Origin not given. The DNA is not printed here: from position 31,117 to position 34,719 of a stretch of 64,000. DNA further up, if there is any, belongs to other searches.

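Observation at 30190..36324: Intact 2044-aa secreted giant: unassignable N-terminal ~1,550 residues plus Cys-rich modules and two LamG domains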

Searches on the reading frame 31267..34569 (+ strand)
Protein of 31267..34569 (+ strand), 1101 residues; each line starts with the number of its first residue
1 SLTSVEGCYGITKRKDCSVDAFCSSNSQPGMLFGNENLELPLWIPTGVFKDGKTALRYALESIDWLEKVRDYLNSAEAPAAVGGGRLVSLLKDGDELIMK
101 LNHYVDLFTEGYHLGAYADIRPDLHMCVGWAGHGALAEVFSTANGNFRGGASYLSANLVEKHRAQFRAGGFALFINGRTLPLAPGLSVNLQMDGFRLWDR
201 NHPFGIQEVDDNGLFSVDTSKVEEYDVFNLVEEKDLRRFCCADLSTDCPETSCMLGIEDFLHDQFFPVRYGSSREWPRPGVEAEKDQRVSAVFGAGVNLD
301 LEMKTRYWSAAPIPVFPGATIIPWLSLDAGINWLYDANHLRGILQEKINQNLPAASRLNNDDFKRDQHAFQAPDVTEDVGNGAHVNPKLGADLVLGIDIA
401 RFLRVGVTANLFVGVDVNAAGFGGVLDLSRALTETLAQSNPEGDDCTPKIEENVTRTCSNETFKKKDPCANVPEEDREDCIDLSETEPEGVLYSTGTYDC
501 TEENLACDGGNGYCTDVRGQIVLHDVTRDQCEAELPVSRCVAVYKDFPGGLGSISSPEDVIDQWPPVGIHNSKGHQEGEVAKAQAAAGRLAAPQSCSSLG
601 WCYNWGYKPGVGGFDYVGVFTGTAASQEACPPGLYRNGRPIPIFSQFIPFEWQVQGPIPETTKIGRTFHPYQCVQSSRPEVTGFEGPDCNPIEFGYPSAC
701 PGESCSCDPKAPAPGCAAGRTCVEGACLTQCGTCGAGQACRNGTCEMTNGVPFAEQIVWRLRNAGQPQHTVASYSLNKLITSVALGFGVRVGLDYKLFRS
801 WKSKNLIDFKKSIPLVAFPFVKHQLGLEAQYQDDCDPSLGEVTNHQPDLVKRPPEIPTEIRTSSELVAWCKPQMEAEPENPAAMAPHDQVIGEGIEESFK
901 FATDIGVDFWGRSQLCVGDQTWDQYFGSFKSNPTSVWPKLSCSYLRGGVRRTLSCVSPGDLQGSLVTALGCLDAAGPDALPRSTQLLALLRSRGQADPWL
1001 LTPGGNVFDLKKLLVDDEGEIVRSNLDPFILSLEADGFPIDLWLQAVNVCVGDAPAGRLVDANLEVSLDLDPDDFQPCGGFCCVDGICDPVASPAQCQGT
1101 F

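Call 32: predict_structure(alignment_id=A2)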
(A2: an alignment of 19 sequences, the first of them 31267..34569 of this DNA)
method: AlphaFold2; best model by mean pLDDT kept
length: 1101 residues; sequences in the alignment: 19
mean_pLDDT: 56.2   pTM: 0.30
mean pLDDT of the five models: 56.2, 52.6, 50.4, 50.0, 47.8
residues with pLDDT >= 90: 38; 70-90: 236; 50-70: 321; < 50: 506
segments of 3 or more residues with pLDDT < 50: 1-56, 58-63, 76-88, 90-125, 132-134, 139-143, 145-147, 155-166, 168-170, 173-205, 225-231, 260-301, 335-338, 347-353, 362-379, 422-447, 449-463, 488-490, 495-523, 532-536, 657-660, 664-669, 671-683, 685-704, 735-737, 749-779, 808-840, 843-857, 874-903
pLDDT, mean of each block of 10 residues (from residue 1): 26 34 33 28 35 48 50 49 48 47 37 29 48 48 47 47 43 46 41 35 52 64 49 62 55 57 30 30 32 39 55 63 63 50 49 50 37 40 60 63 64 59 40 36 45 44 54 62 49 46 34 44 50 57 77 80 86 84 84 87 91 88 91 88 89 59 49 40 46 28 52 63 62 57 56 27 26 36 57 62 55 45 42 41 46 41 60 43 31 41 50 66 72 77 84 83 85 84 89 87 85 83 89 87 88 78 80 65 73 62 42
secondary structure, 60 per line:
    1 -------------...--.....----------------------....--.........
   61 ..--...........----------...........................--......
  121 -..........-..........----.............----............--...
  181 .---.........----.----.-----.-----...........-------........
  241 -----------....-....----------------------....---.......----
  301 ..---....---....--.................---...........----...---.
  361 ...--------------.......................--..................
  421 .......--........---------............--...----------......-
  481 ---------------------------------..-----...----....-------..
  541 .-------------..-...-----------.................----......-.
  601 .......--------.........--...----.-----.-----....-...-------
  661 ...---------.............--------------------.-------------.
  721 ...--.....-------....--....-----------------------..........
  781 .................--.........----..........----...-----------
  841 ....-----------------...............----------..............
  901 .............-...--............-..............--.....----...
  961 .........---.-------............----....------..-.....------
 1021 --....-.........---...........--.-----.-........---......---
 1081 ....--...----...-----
elements in order (helices of 4 or more, strands of 3 or more residues): H19-23 H46-49 H52-62 H65-75 H86-112 H115-120 H122-131 E133-142 E147-159 E164-175 E178-181 E185-193 E215-218 H219-225 H233-240 E252-255 H257-260 H283-286 E290-296 E306-309 E313-316 E319-335 H339-349 H360-363 E378-400 E403-427 H430-437 E447-458 H474-479 E521-523 H528-531 E539-541 H572-588 H593-598 E600-607 E616-624 E646-649 E651-653 E673-685 E720-723 E726-730 E738-741 E744-747 E771-797 E800-808 E813-822 E827-829 E841-844 H863-876 H887-912 E915-917 H922-931 H933-939 E940-946 E949-953 H958-969 H981-992 H1010-1013 H1028-1036 H1040-1050 E1064-1068 E1075-1077 E1081-1084 E1087-1089

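Call 36: fold_search(model_id=the predicted structure, library=pdb)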
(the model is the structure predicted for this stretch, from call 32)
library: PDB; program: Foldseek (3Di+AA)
matches with E <= 10: 98; with E <= 0.001: 0
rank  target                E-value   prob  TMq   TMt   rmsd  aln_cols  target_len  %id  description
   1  8aa0_A                1.3e-01  0.09  0.07  0.08  32.8       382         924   12  Levan utilisation machinery (utilisome) with levan fructo-oligosaccharides DP 8-12 (released 2023-06-07)
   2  8ypu_C                4.6e-01  0.20  0.08  0.09  14.9       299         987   10  Cryo-EM structure of ButCD complex (released 2024-09-25)
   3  8a9y_A                4.8e-01  0.10  0.07  0.08  18.2       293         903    9  Substrate-free levan utilisation machinery (utilisome) (released 2023-06-07)
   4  9fz5_A                5.9e-01  0.02  0.04  0.06  29.6       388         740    8  Cryo-EM structure of LptDE-YedD complex from Escherichia Coli (released 2025-04-09)
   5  5t4y_C                6.2e-01  0.10  0.07  0.09  18.1       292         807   11  Crystal structure of BT1762-1763 (released 2016-12-14)
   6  6z9a_B                8.6e-01  0.04  0.07  0.08  29.7       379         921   10  Fructo-oligosaccharide transporter BT 1762-63 (released 2020-11-18)
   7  6zlt_B                1.0e+00  0.04  0.07  0.08  29.3       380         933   10  Open-open state of the Bt1762-Bt1763 levan transport system (released 2020-11-11)
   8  6zlu_B                1.1e+00  0.05  0.07  0.09  29.5       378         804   10  Closed-closed state of the Bt1762-Bt1763 levan transport system (released 2020-11-11)
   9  6ehe                  1.2e+00  0.02  0.04  0.11  30.5       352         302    8  OmpTdeltaL8 (loop L8 deletion mutant of OmpT), an outer membrane protein of Vibrio cholerae (released 2018-04-25)
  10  6sln_A                1.2e+00  0.08  0.07  0.08  14.7       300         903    9  Structure of the RagAB peptide transporter (released 2020-05-20)
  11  9a3c_MODEL_1_A        1.3e+00  0.07  0.07  0.09  18.9       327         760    8  Model of E. coli Fiu by in-cell photo-crosslinking MS and deep learning (released 2023-02-24)
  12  6ehd                  1.3e+00  0.01  0.04  0.09  28.6       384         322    6  OmpT (in-vitro folded), an outer membrane protein of Vibrio cholerae (released 2018-04-25)
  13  5iv8_A                1.5e+00  0.01  0.04  0.07  30.1       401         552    9  The LPS Transporter LptDE from Klebsiella pneumoniae, core complex (released 2016-05-18)
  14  2grx_B                1.8e+00  0.06  0.06  0.09  20.1       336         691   10  Crystal structure of TonB in complex with FhuA, E. coli outer membrane receptor for ferrichrome (released 2006-06-13)
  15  8b14_A                1.8e+00  0.06  0.07  0.10  19.3       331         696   10  T5 Receptor Binding Protein pb5 in complex with its E. coli receptor FhuA (released 2023-02-08)
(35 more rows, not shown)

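Call 41: find_related_loci(query=A3, collection=genome_contigs, flank=10000)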
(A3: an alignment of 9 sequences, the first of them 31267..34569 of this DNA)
Query A3 (1101 aa) in genome_contigs; peptide patterns used: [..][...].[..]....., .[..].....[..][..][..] (x = any residue, [..] = any of these).
59 stretches matched a pattern; 29 encode a relative of the query (tblastn E <= 1e-3); 29 distinct loci.
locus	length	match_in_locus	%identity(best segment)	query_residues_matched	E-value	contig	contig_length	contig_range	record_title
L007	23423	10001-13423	42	1-1101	0e+0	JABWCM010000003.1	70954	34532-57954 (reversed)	MAG: Myxococcales bacterium isolate MAG_56 scaffold_282, whole genome shotgun sequence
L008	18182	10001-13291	35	34-1030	0e+0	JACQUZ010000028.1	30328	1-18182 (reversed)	MAG: Deltaproteobacteria bacterium isolate NC_groundwater_1450_Ag_S-0.65um_64_25 S_p65_S5_coassembly_k141_887306, whole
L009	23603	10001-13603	29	4-1050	2e-134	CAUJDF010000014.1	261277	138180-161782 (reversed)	MAG: Myxococcota bacterium isolate KLAP118 genome assembly, contig: KLAP118_549916, whole genome shotgun sequence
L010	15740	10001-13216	31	13-1087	3e-132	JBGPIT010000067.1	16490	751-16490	MAG: Candidatus Binatia bacterium isolate OBJ_0618_7090110_327 k141_4945798_length_16490_cov_40.4692, whole genome shotg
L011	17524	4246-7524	28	3-1050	1e-109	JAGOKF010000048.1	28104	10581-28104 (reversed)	Myxococcota bacterium isolate Go_SlDig_bin_299 Go_SlDig_4573_length_28104_cov_6.938986, whole genome shotgun sequence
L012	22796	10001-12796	27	42-1050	1e-89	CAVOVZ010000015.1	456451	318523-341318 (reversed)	MAG: Terriglobia bacterium isolate MFD00032.bin.1.110 genome assembly, contig: contig_27770, whole genome shotgun sequen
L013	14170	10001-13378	37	7-983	2e-88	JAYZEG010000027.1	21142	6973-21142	MAG: Myxococcota bacterium isolate XB_MAG137 DB_MAG137_0027, whole genome shotgun sequence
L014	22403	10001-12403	34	43-1097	1e-84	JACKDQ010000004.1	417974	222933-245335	MAG: Deltaproteobacteria bacterium isolate HK-STAS-MYXO-11 HK-STAS-MYXO-11_4, whole genome shotgun sequence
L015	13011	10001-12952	33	42-860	2e-83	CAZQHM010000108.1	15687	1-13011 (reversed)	MAG TPA_asm: uncultured Myxococcales bacterium isolate binchicken_co273_174 genome assembly, contig: NODE_4172_length_15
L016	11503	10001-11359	36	4-467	6e-83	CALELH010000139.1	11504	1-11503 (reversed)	MAG TPA_asm: uncultured Myxococcales bacterium isolate ERR598995_bin.40_CONCOCT_v1.1_MAG genome assembly, contig: ERZ842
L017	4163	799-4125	37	4-854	1e-82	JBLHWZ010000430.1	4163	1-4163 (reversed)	MAG: Bradymonadia bacterium isolate 3300046534_141 Ga0491194_0066697, whole genome shotgun sequence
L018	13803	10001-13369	37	42-1088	4e-81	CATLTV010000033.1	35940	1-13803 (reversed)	MAG: uncultured proteobacterium isolate SRR3960576_bin.3_MetaWRAP_v1.3_MAG genome assembly, contig: ERZ505213.237, whole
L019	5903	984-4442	32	8-1089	6e-80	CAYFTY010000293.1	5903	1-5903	MAG TPA_asm: uncultured Bradymonadales bacterium isolate ERP107533_co1_45 genome assembly, contig: NODE_17305_length_590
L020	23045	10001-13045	35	5-986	4e-79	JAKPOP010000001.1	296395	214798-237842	MAG: Deltaproteobacteria bacterium isolate JPNA_maxbin.075 k141_861952, whole genome shotgun sequence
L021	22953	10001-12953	56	2-1101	0e+0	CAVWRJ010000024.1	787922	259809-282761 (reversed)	MAG: uncultured Acidobacteriota bacterium isolate MFD01213.bin.1.234 genome assembly, contig: contig_9579, whole genome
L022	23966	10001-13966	36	42-1098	9e-78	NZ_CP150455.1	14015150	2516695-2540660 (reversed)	Sorangium sp. So ce131 chromosome, complete genome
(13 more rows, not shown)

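Call 44: search_protein_families(library=pfam, proteins=[L022:9212-14917:+, L022:15035-16708:+, L022:16804-18072:+, L022:18053-20020:+, L022:6060-8846:-, L022:3441-5495:+], max_evalue=0.01)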
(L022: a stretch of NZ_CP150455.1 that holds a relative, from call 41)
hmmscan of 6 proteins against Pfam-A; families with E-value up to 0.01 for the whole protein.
L022:9212-14917:+ (1901 aa): 5 families
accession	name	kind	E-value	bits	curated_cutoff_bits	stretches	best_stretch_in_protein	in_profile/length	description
PF24517.2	CBM96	-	2.6e-18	66.8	26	1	1732-1895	15-161/164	Carbohydrate-binding module family 96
PF01436.27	NHL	-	1.2e-13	50.8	20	0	976-1002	1-27/28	NHL repeat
PF06848.17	Disaggr_repeat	-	1.9e-09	37.9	33.9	1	1811-1896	92-179/179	Disaggregatase related repeat domain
PF21959.2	DUF6923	-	4.3e-06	27.1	27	1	832-998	41-206/234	Repeat of unknown function (DUF6923)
PF13948.11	DUF4215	-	8.7e-06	26.4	27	1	1598-1625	21-47/47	Domain of unknown function (DUF4215)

L022:15035-16708:+ (557 aa): 3 families
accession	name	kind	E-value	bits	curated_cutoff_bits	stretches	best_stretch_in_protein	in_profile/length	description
PF13519.12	VWA_2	-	1.1e-09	39.2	27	1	37-149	2-107/107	von Willebrand factor type A domain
PF00092.34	VWA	-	2.9e-09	37.8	23.8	1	37-207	3-168/174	von Willebrand factor type A domain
PF13115.11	YtkA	-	0.004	18.2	25.9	0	346-427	12-84/85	YtkA-like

L022:16804-18072:+ (422 aa): 0 families

L022:18053-20020:+ (655 aa): 0 families

L022:6060-8846:- (928 aa): 1 family
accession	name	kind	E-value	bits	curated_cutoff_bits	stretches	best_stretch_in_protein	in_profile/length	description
PF07690.21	MFS_1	-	1.6e-22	80.3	33.4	2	554-855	4-316/347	Major Facilitator Superfamily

L022:3441-5495:+ (684 aa): 6 families
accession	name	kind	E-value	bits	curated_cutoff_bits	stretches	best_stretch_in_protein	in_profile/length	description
PF05199.19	GMC_oxred_C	-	8.1e-17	62.5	24.6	1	598-663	73-139/139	GMC oxidoreductase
PF00732.25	GMC_oxred_N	-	3.1e-08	34.1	23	1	341-428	111-198/218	GMC oxidoreductase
PF01266.30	DAO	-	4.1e-07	30.3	27.9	1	157-187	1-31/353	FAD dependent oxidoreductase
PF13450.12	NAD_binding_8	-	2.7e-05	24.8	21.9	1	160-186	1-27/68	NAD(P)-binding Rossmann-like domain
PF07992.20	Pyr_redox_2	-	4.6e-05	23.4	26.1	1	157-190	2-35/291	Pyridine nucleotide-disulphide oxidoreductase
PF00890.30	FAD_binding_2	-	0.00081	19.1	20.4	1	157-188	1-32/414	FAD binding domain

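Call 53: find_homologous_proteins(query=A4, max_evalue=0.00001)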
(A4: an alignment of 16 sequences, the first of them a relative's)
Query A4 (16 sequences) (896 aa, profile of the alignment): 10 proteins with E <= 0.00001 among 8000 candidates.
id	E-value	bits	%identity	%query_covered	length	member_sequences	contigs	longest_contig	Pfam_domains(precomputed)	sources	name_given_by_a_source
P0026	0.0e+0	1337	37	62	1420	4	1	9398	-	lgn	-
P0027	0.0e+0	1304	36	52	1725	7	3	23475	-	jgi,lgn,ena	-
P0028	0.0e+0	1256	34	62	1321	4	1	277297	PF13948.12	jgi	jgi:cysteine-rich repeat protein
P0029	0.0e+0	1231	35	60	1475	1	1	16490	PF13948.12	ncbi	-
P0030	0.0e+0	1056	100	100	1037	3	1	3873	-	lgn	-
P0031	0.0e+0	1031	32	46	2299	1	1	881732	PF13385.14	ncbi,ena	-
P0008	5.3e-276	937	32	53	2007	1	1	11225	PF07953.21,PF13385.14,PF02210.32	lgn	-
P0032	1.3e-216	740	43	99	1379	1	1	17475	-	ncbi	-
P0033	3.4e-187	643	44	89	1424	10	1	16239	-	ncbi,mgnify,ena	mgnify:CR=1 FL=1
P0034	3.6e-181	623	40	95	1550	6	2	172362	-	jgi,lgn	jgi:cysteine-rich repeat protein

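Call 57: search_protein_representatives(alignment_id=A3)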
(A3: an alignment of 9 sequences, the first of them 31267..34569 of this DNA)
Query: 9 sequences, 1112 profile positions. Proteins with E-value up to 0.001 (for the whole library): 115; up to 1e-10: 96; up to 1e-30: 82. The best 115 are listed.
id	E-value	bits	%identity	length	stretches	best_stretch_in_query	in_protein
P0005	0.0e+00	1740.2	-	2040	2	2-1112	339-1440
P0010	0.0e+00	1631.6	-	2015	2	2-1112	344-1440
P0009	0.0e+00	1383.8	-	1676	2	2-537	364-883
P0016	0.0e+00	1379.2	-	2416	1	3-1101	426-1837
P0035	0.0e+00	1347.2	-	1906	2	2-1112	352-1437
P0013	0.0e+00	1262.5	-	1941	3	2-600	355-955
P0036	0.0e+00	1241.6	-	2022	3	2-537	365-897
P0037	0.0e+00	1207.1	-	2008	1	2-1112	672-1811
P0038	0.0e+00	1057.8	-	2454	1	2-1107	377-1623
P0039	3.6e-283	959.0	-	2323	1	5-1101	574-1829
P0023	7.9e-282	954.6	-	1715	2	3-534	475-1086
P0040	4.8e-263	892.4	-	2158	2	6-540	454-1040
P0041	4.3e-254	862.7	-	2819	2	5-535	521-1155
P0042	7.3e-251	852.0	-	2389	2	4-532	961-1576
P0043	2.2e-246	837.2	-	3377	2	3-532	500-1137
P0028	3.4e-199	680.9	-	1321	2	16-533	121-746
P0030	4.4e-166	571.3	-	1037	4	39-464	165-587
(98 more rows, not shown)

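Call 59: search_protein_families(library=pfam, alignment_id=A6, max_evalue=0.001)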
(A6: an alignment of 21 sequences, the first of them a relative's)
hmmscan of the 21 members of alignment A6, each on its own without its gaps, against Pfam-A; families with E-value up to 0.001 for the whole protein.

A. member 1, P0035 (1906 aa): 1 family
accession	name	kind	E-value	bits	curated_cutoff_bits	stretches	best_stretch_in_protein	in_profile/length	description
PF13385.13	Laminin_G_3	-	2.6e-12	47.6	27.6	1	1546-1719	2-146/151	Concanavalin A-like lectin/glucanases superfamily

B. families by the number of members that match (of 21 scanned): 19 families
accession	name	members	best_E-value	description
PF13385.13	Laminin_G_3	6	9.6e-54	Concanavalin A-like lectin/glucanases superfamily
PF02210.31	Laminin_G_2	3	1.9e-13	Laminin G domain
PF07953.20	Toxin_R_bind_N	3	3.9e-10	Clostridium neurotoxin, N-terminal receptor binding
PF00526.23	Dicty_CTDC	3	1.2e-08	Dictyostelium (slime mold) repeat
PF13948.11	DUF4215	3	1.4e-05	Domain of unknown function (DUF4215)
PF00054.30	Laminin_G_1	2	1.2e-05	Laminin G domain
PF00404.24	Dockerin_1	2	0.00016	Dockerin type I domain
PF23416.1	DUF7107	2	0.00034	Domain of unknown function (DUF7107)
PF18884.5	TSP3_bac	1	7.6e-63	Bacterial TSP3 repeat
PF00082.27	Peptidase_S8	1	3e-33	Subtilase family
PF01471.23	PG_binding_1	1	1.1e-19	Putative peptidoglycan binding domain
PF13540.12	RCC1_2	1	1.4e-18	Regulator of chromosome condensation (RCC1) repeat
PF17164.10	DUF5122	1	8.2e-18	Domain of unknown function (DUF5122) beta-propeller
PF25390.1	WD40_RLD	1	2.6e-07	RCC1-like domain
PF21959.2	DUF6923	1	6.8e-07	Repeat of unknown function (DUF6923)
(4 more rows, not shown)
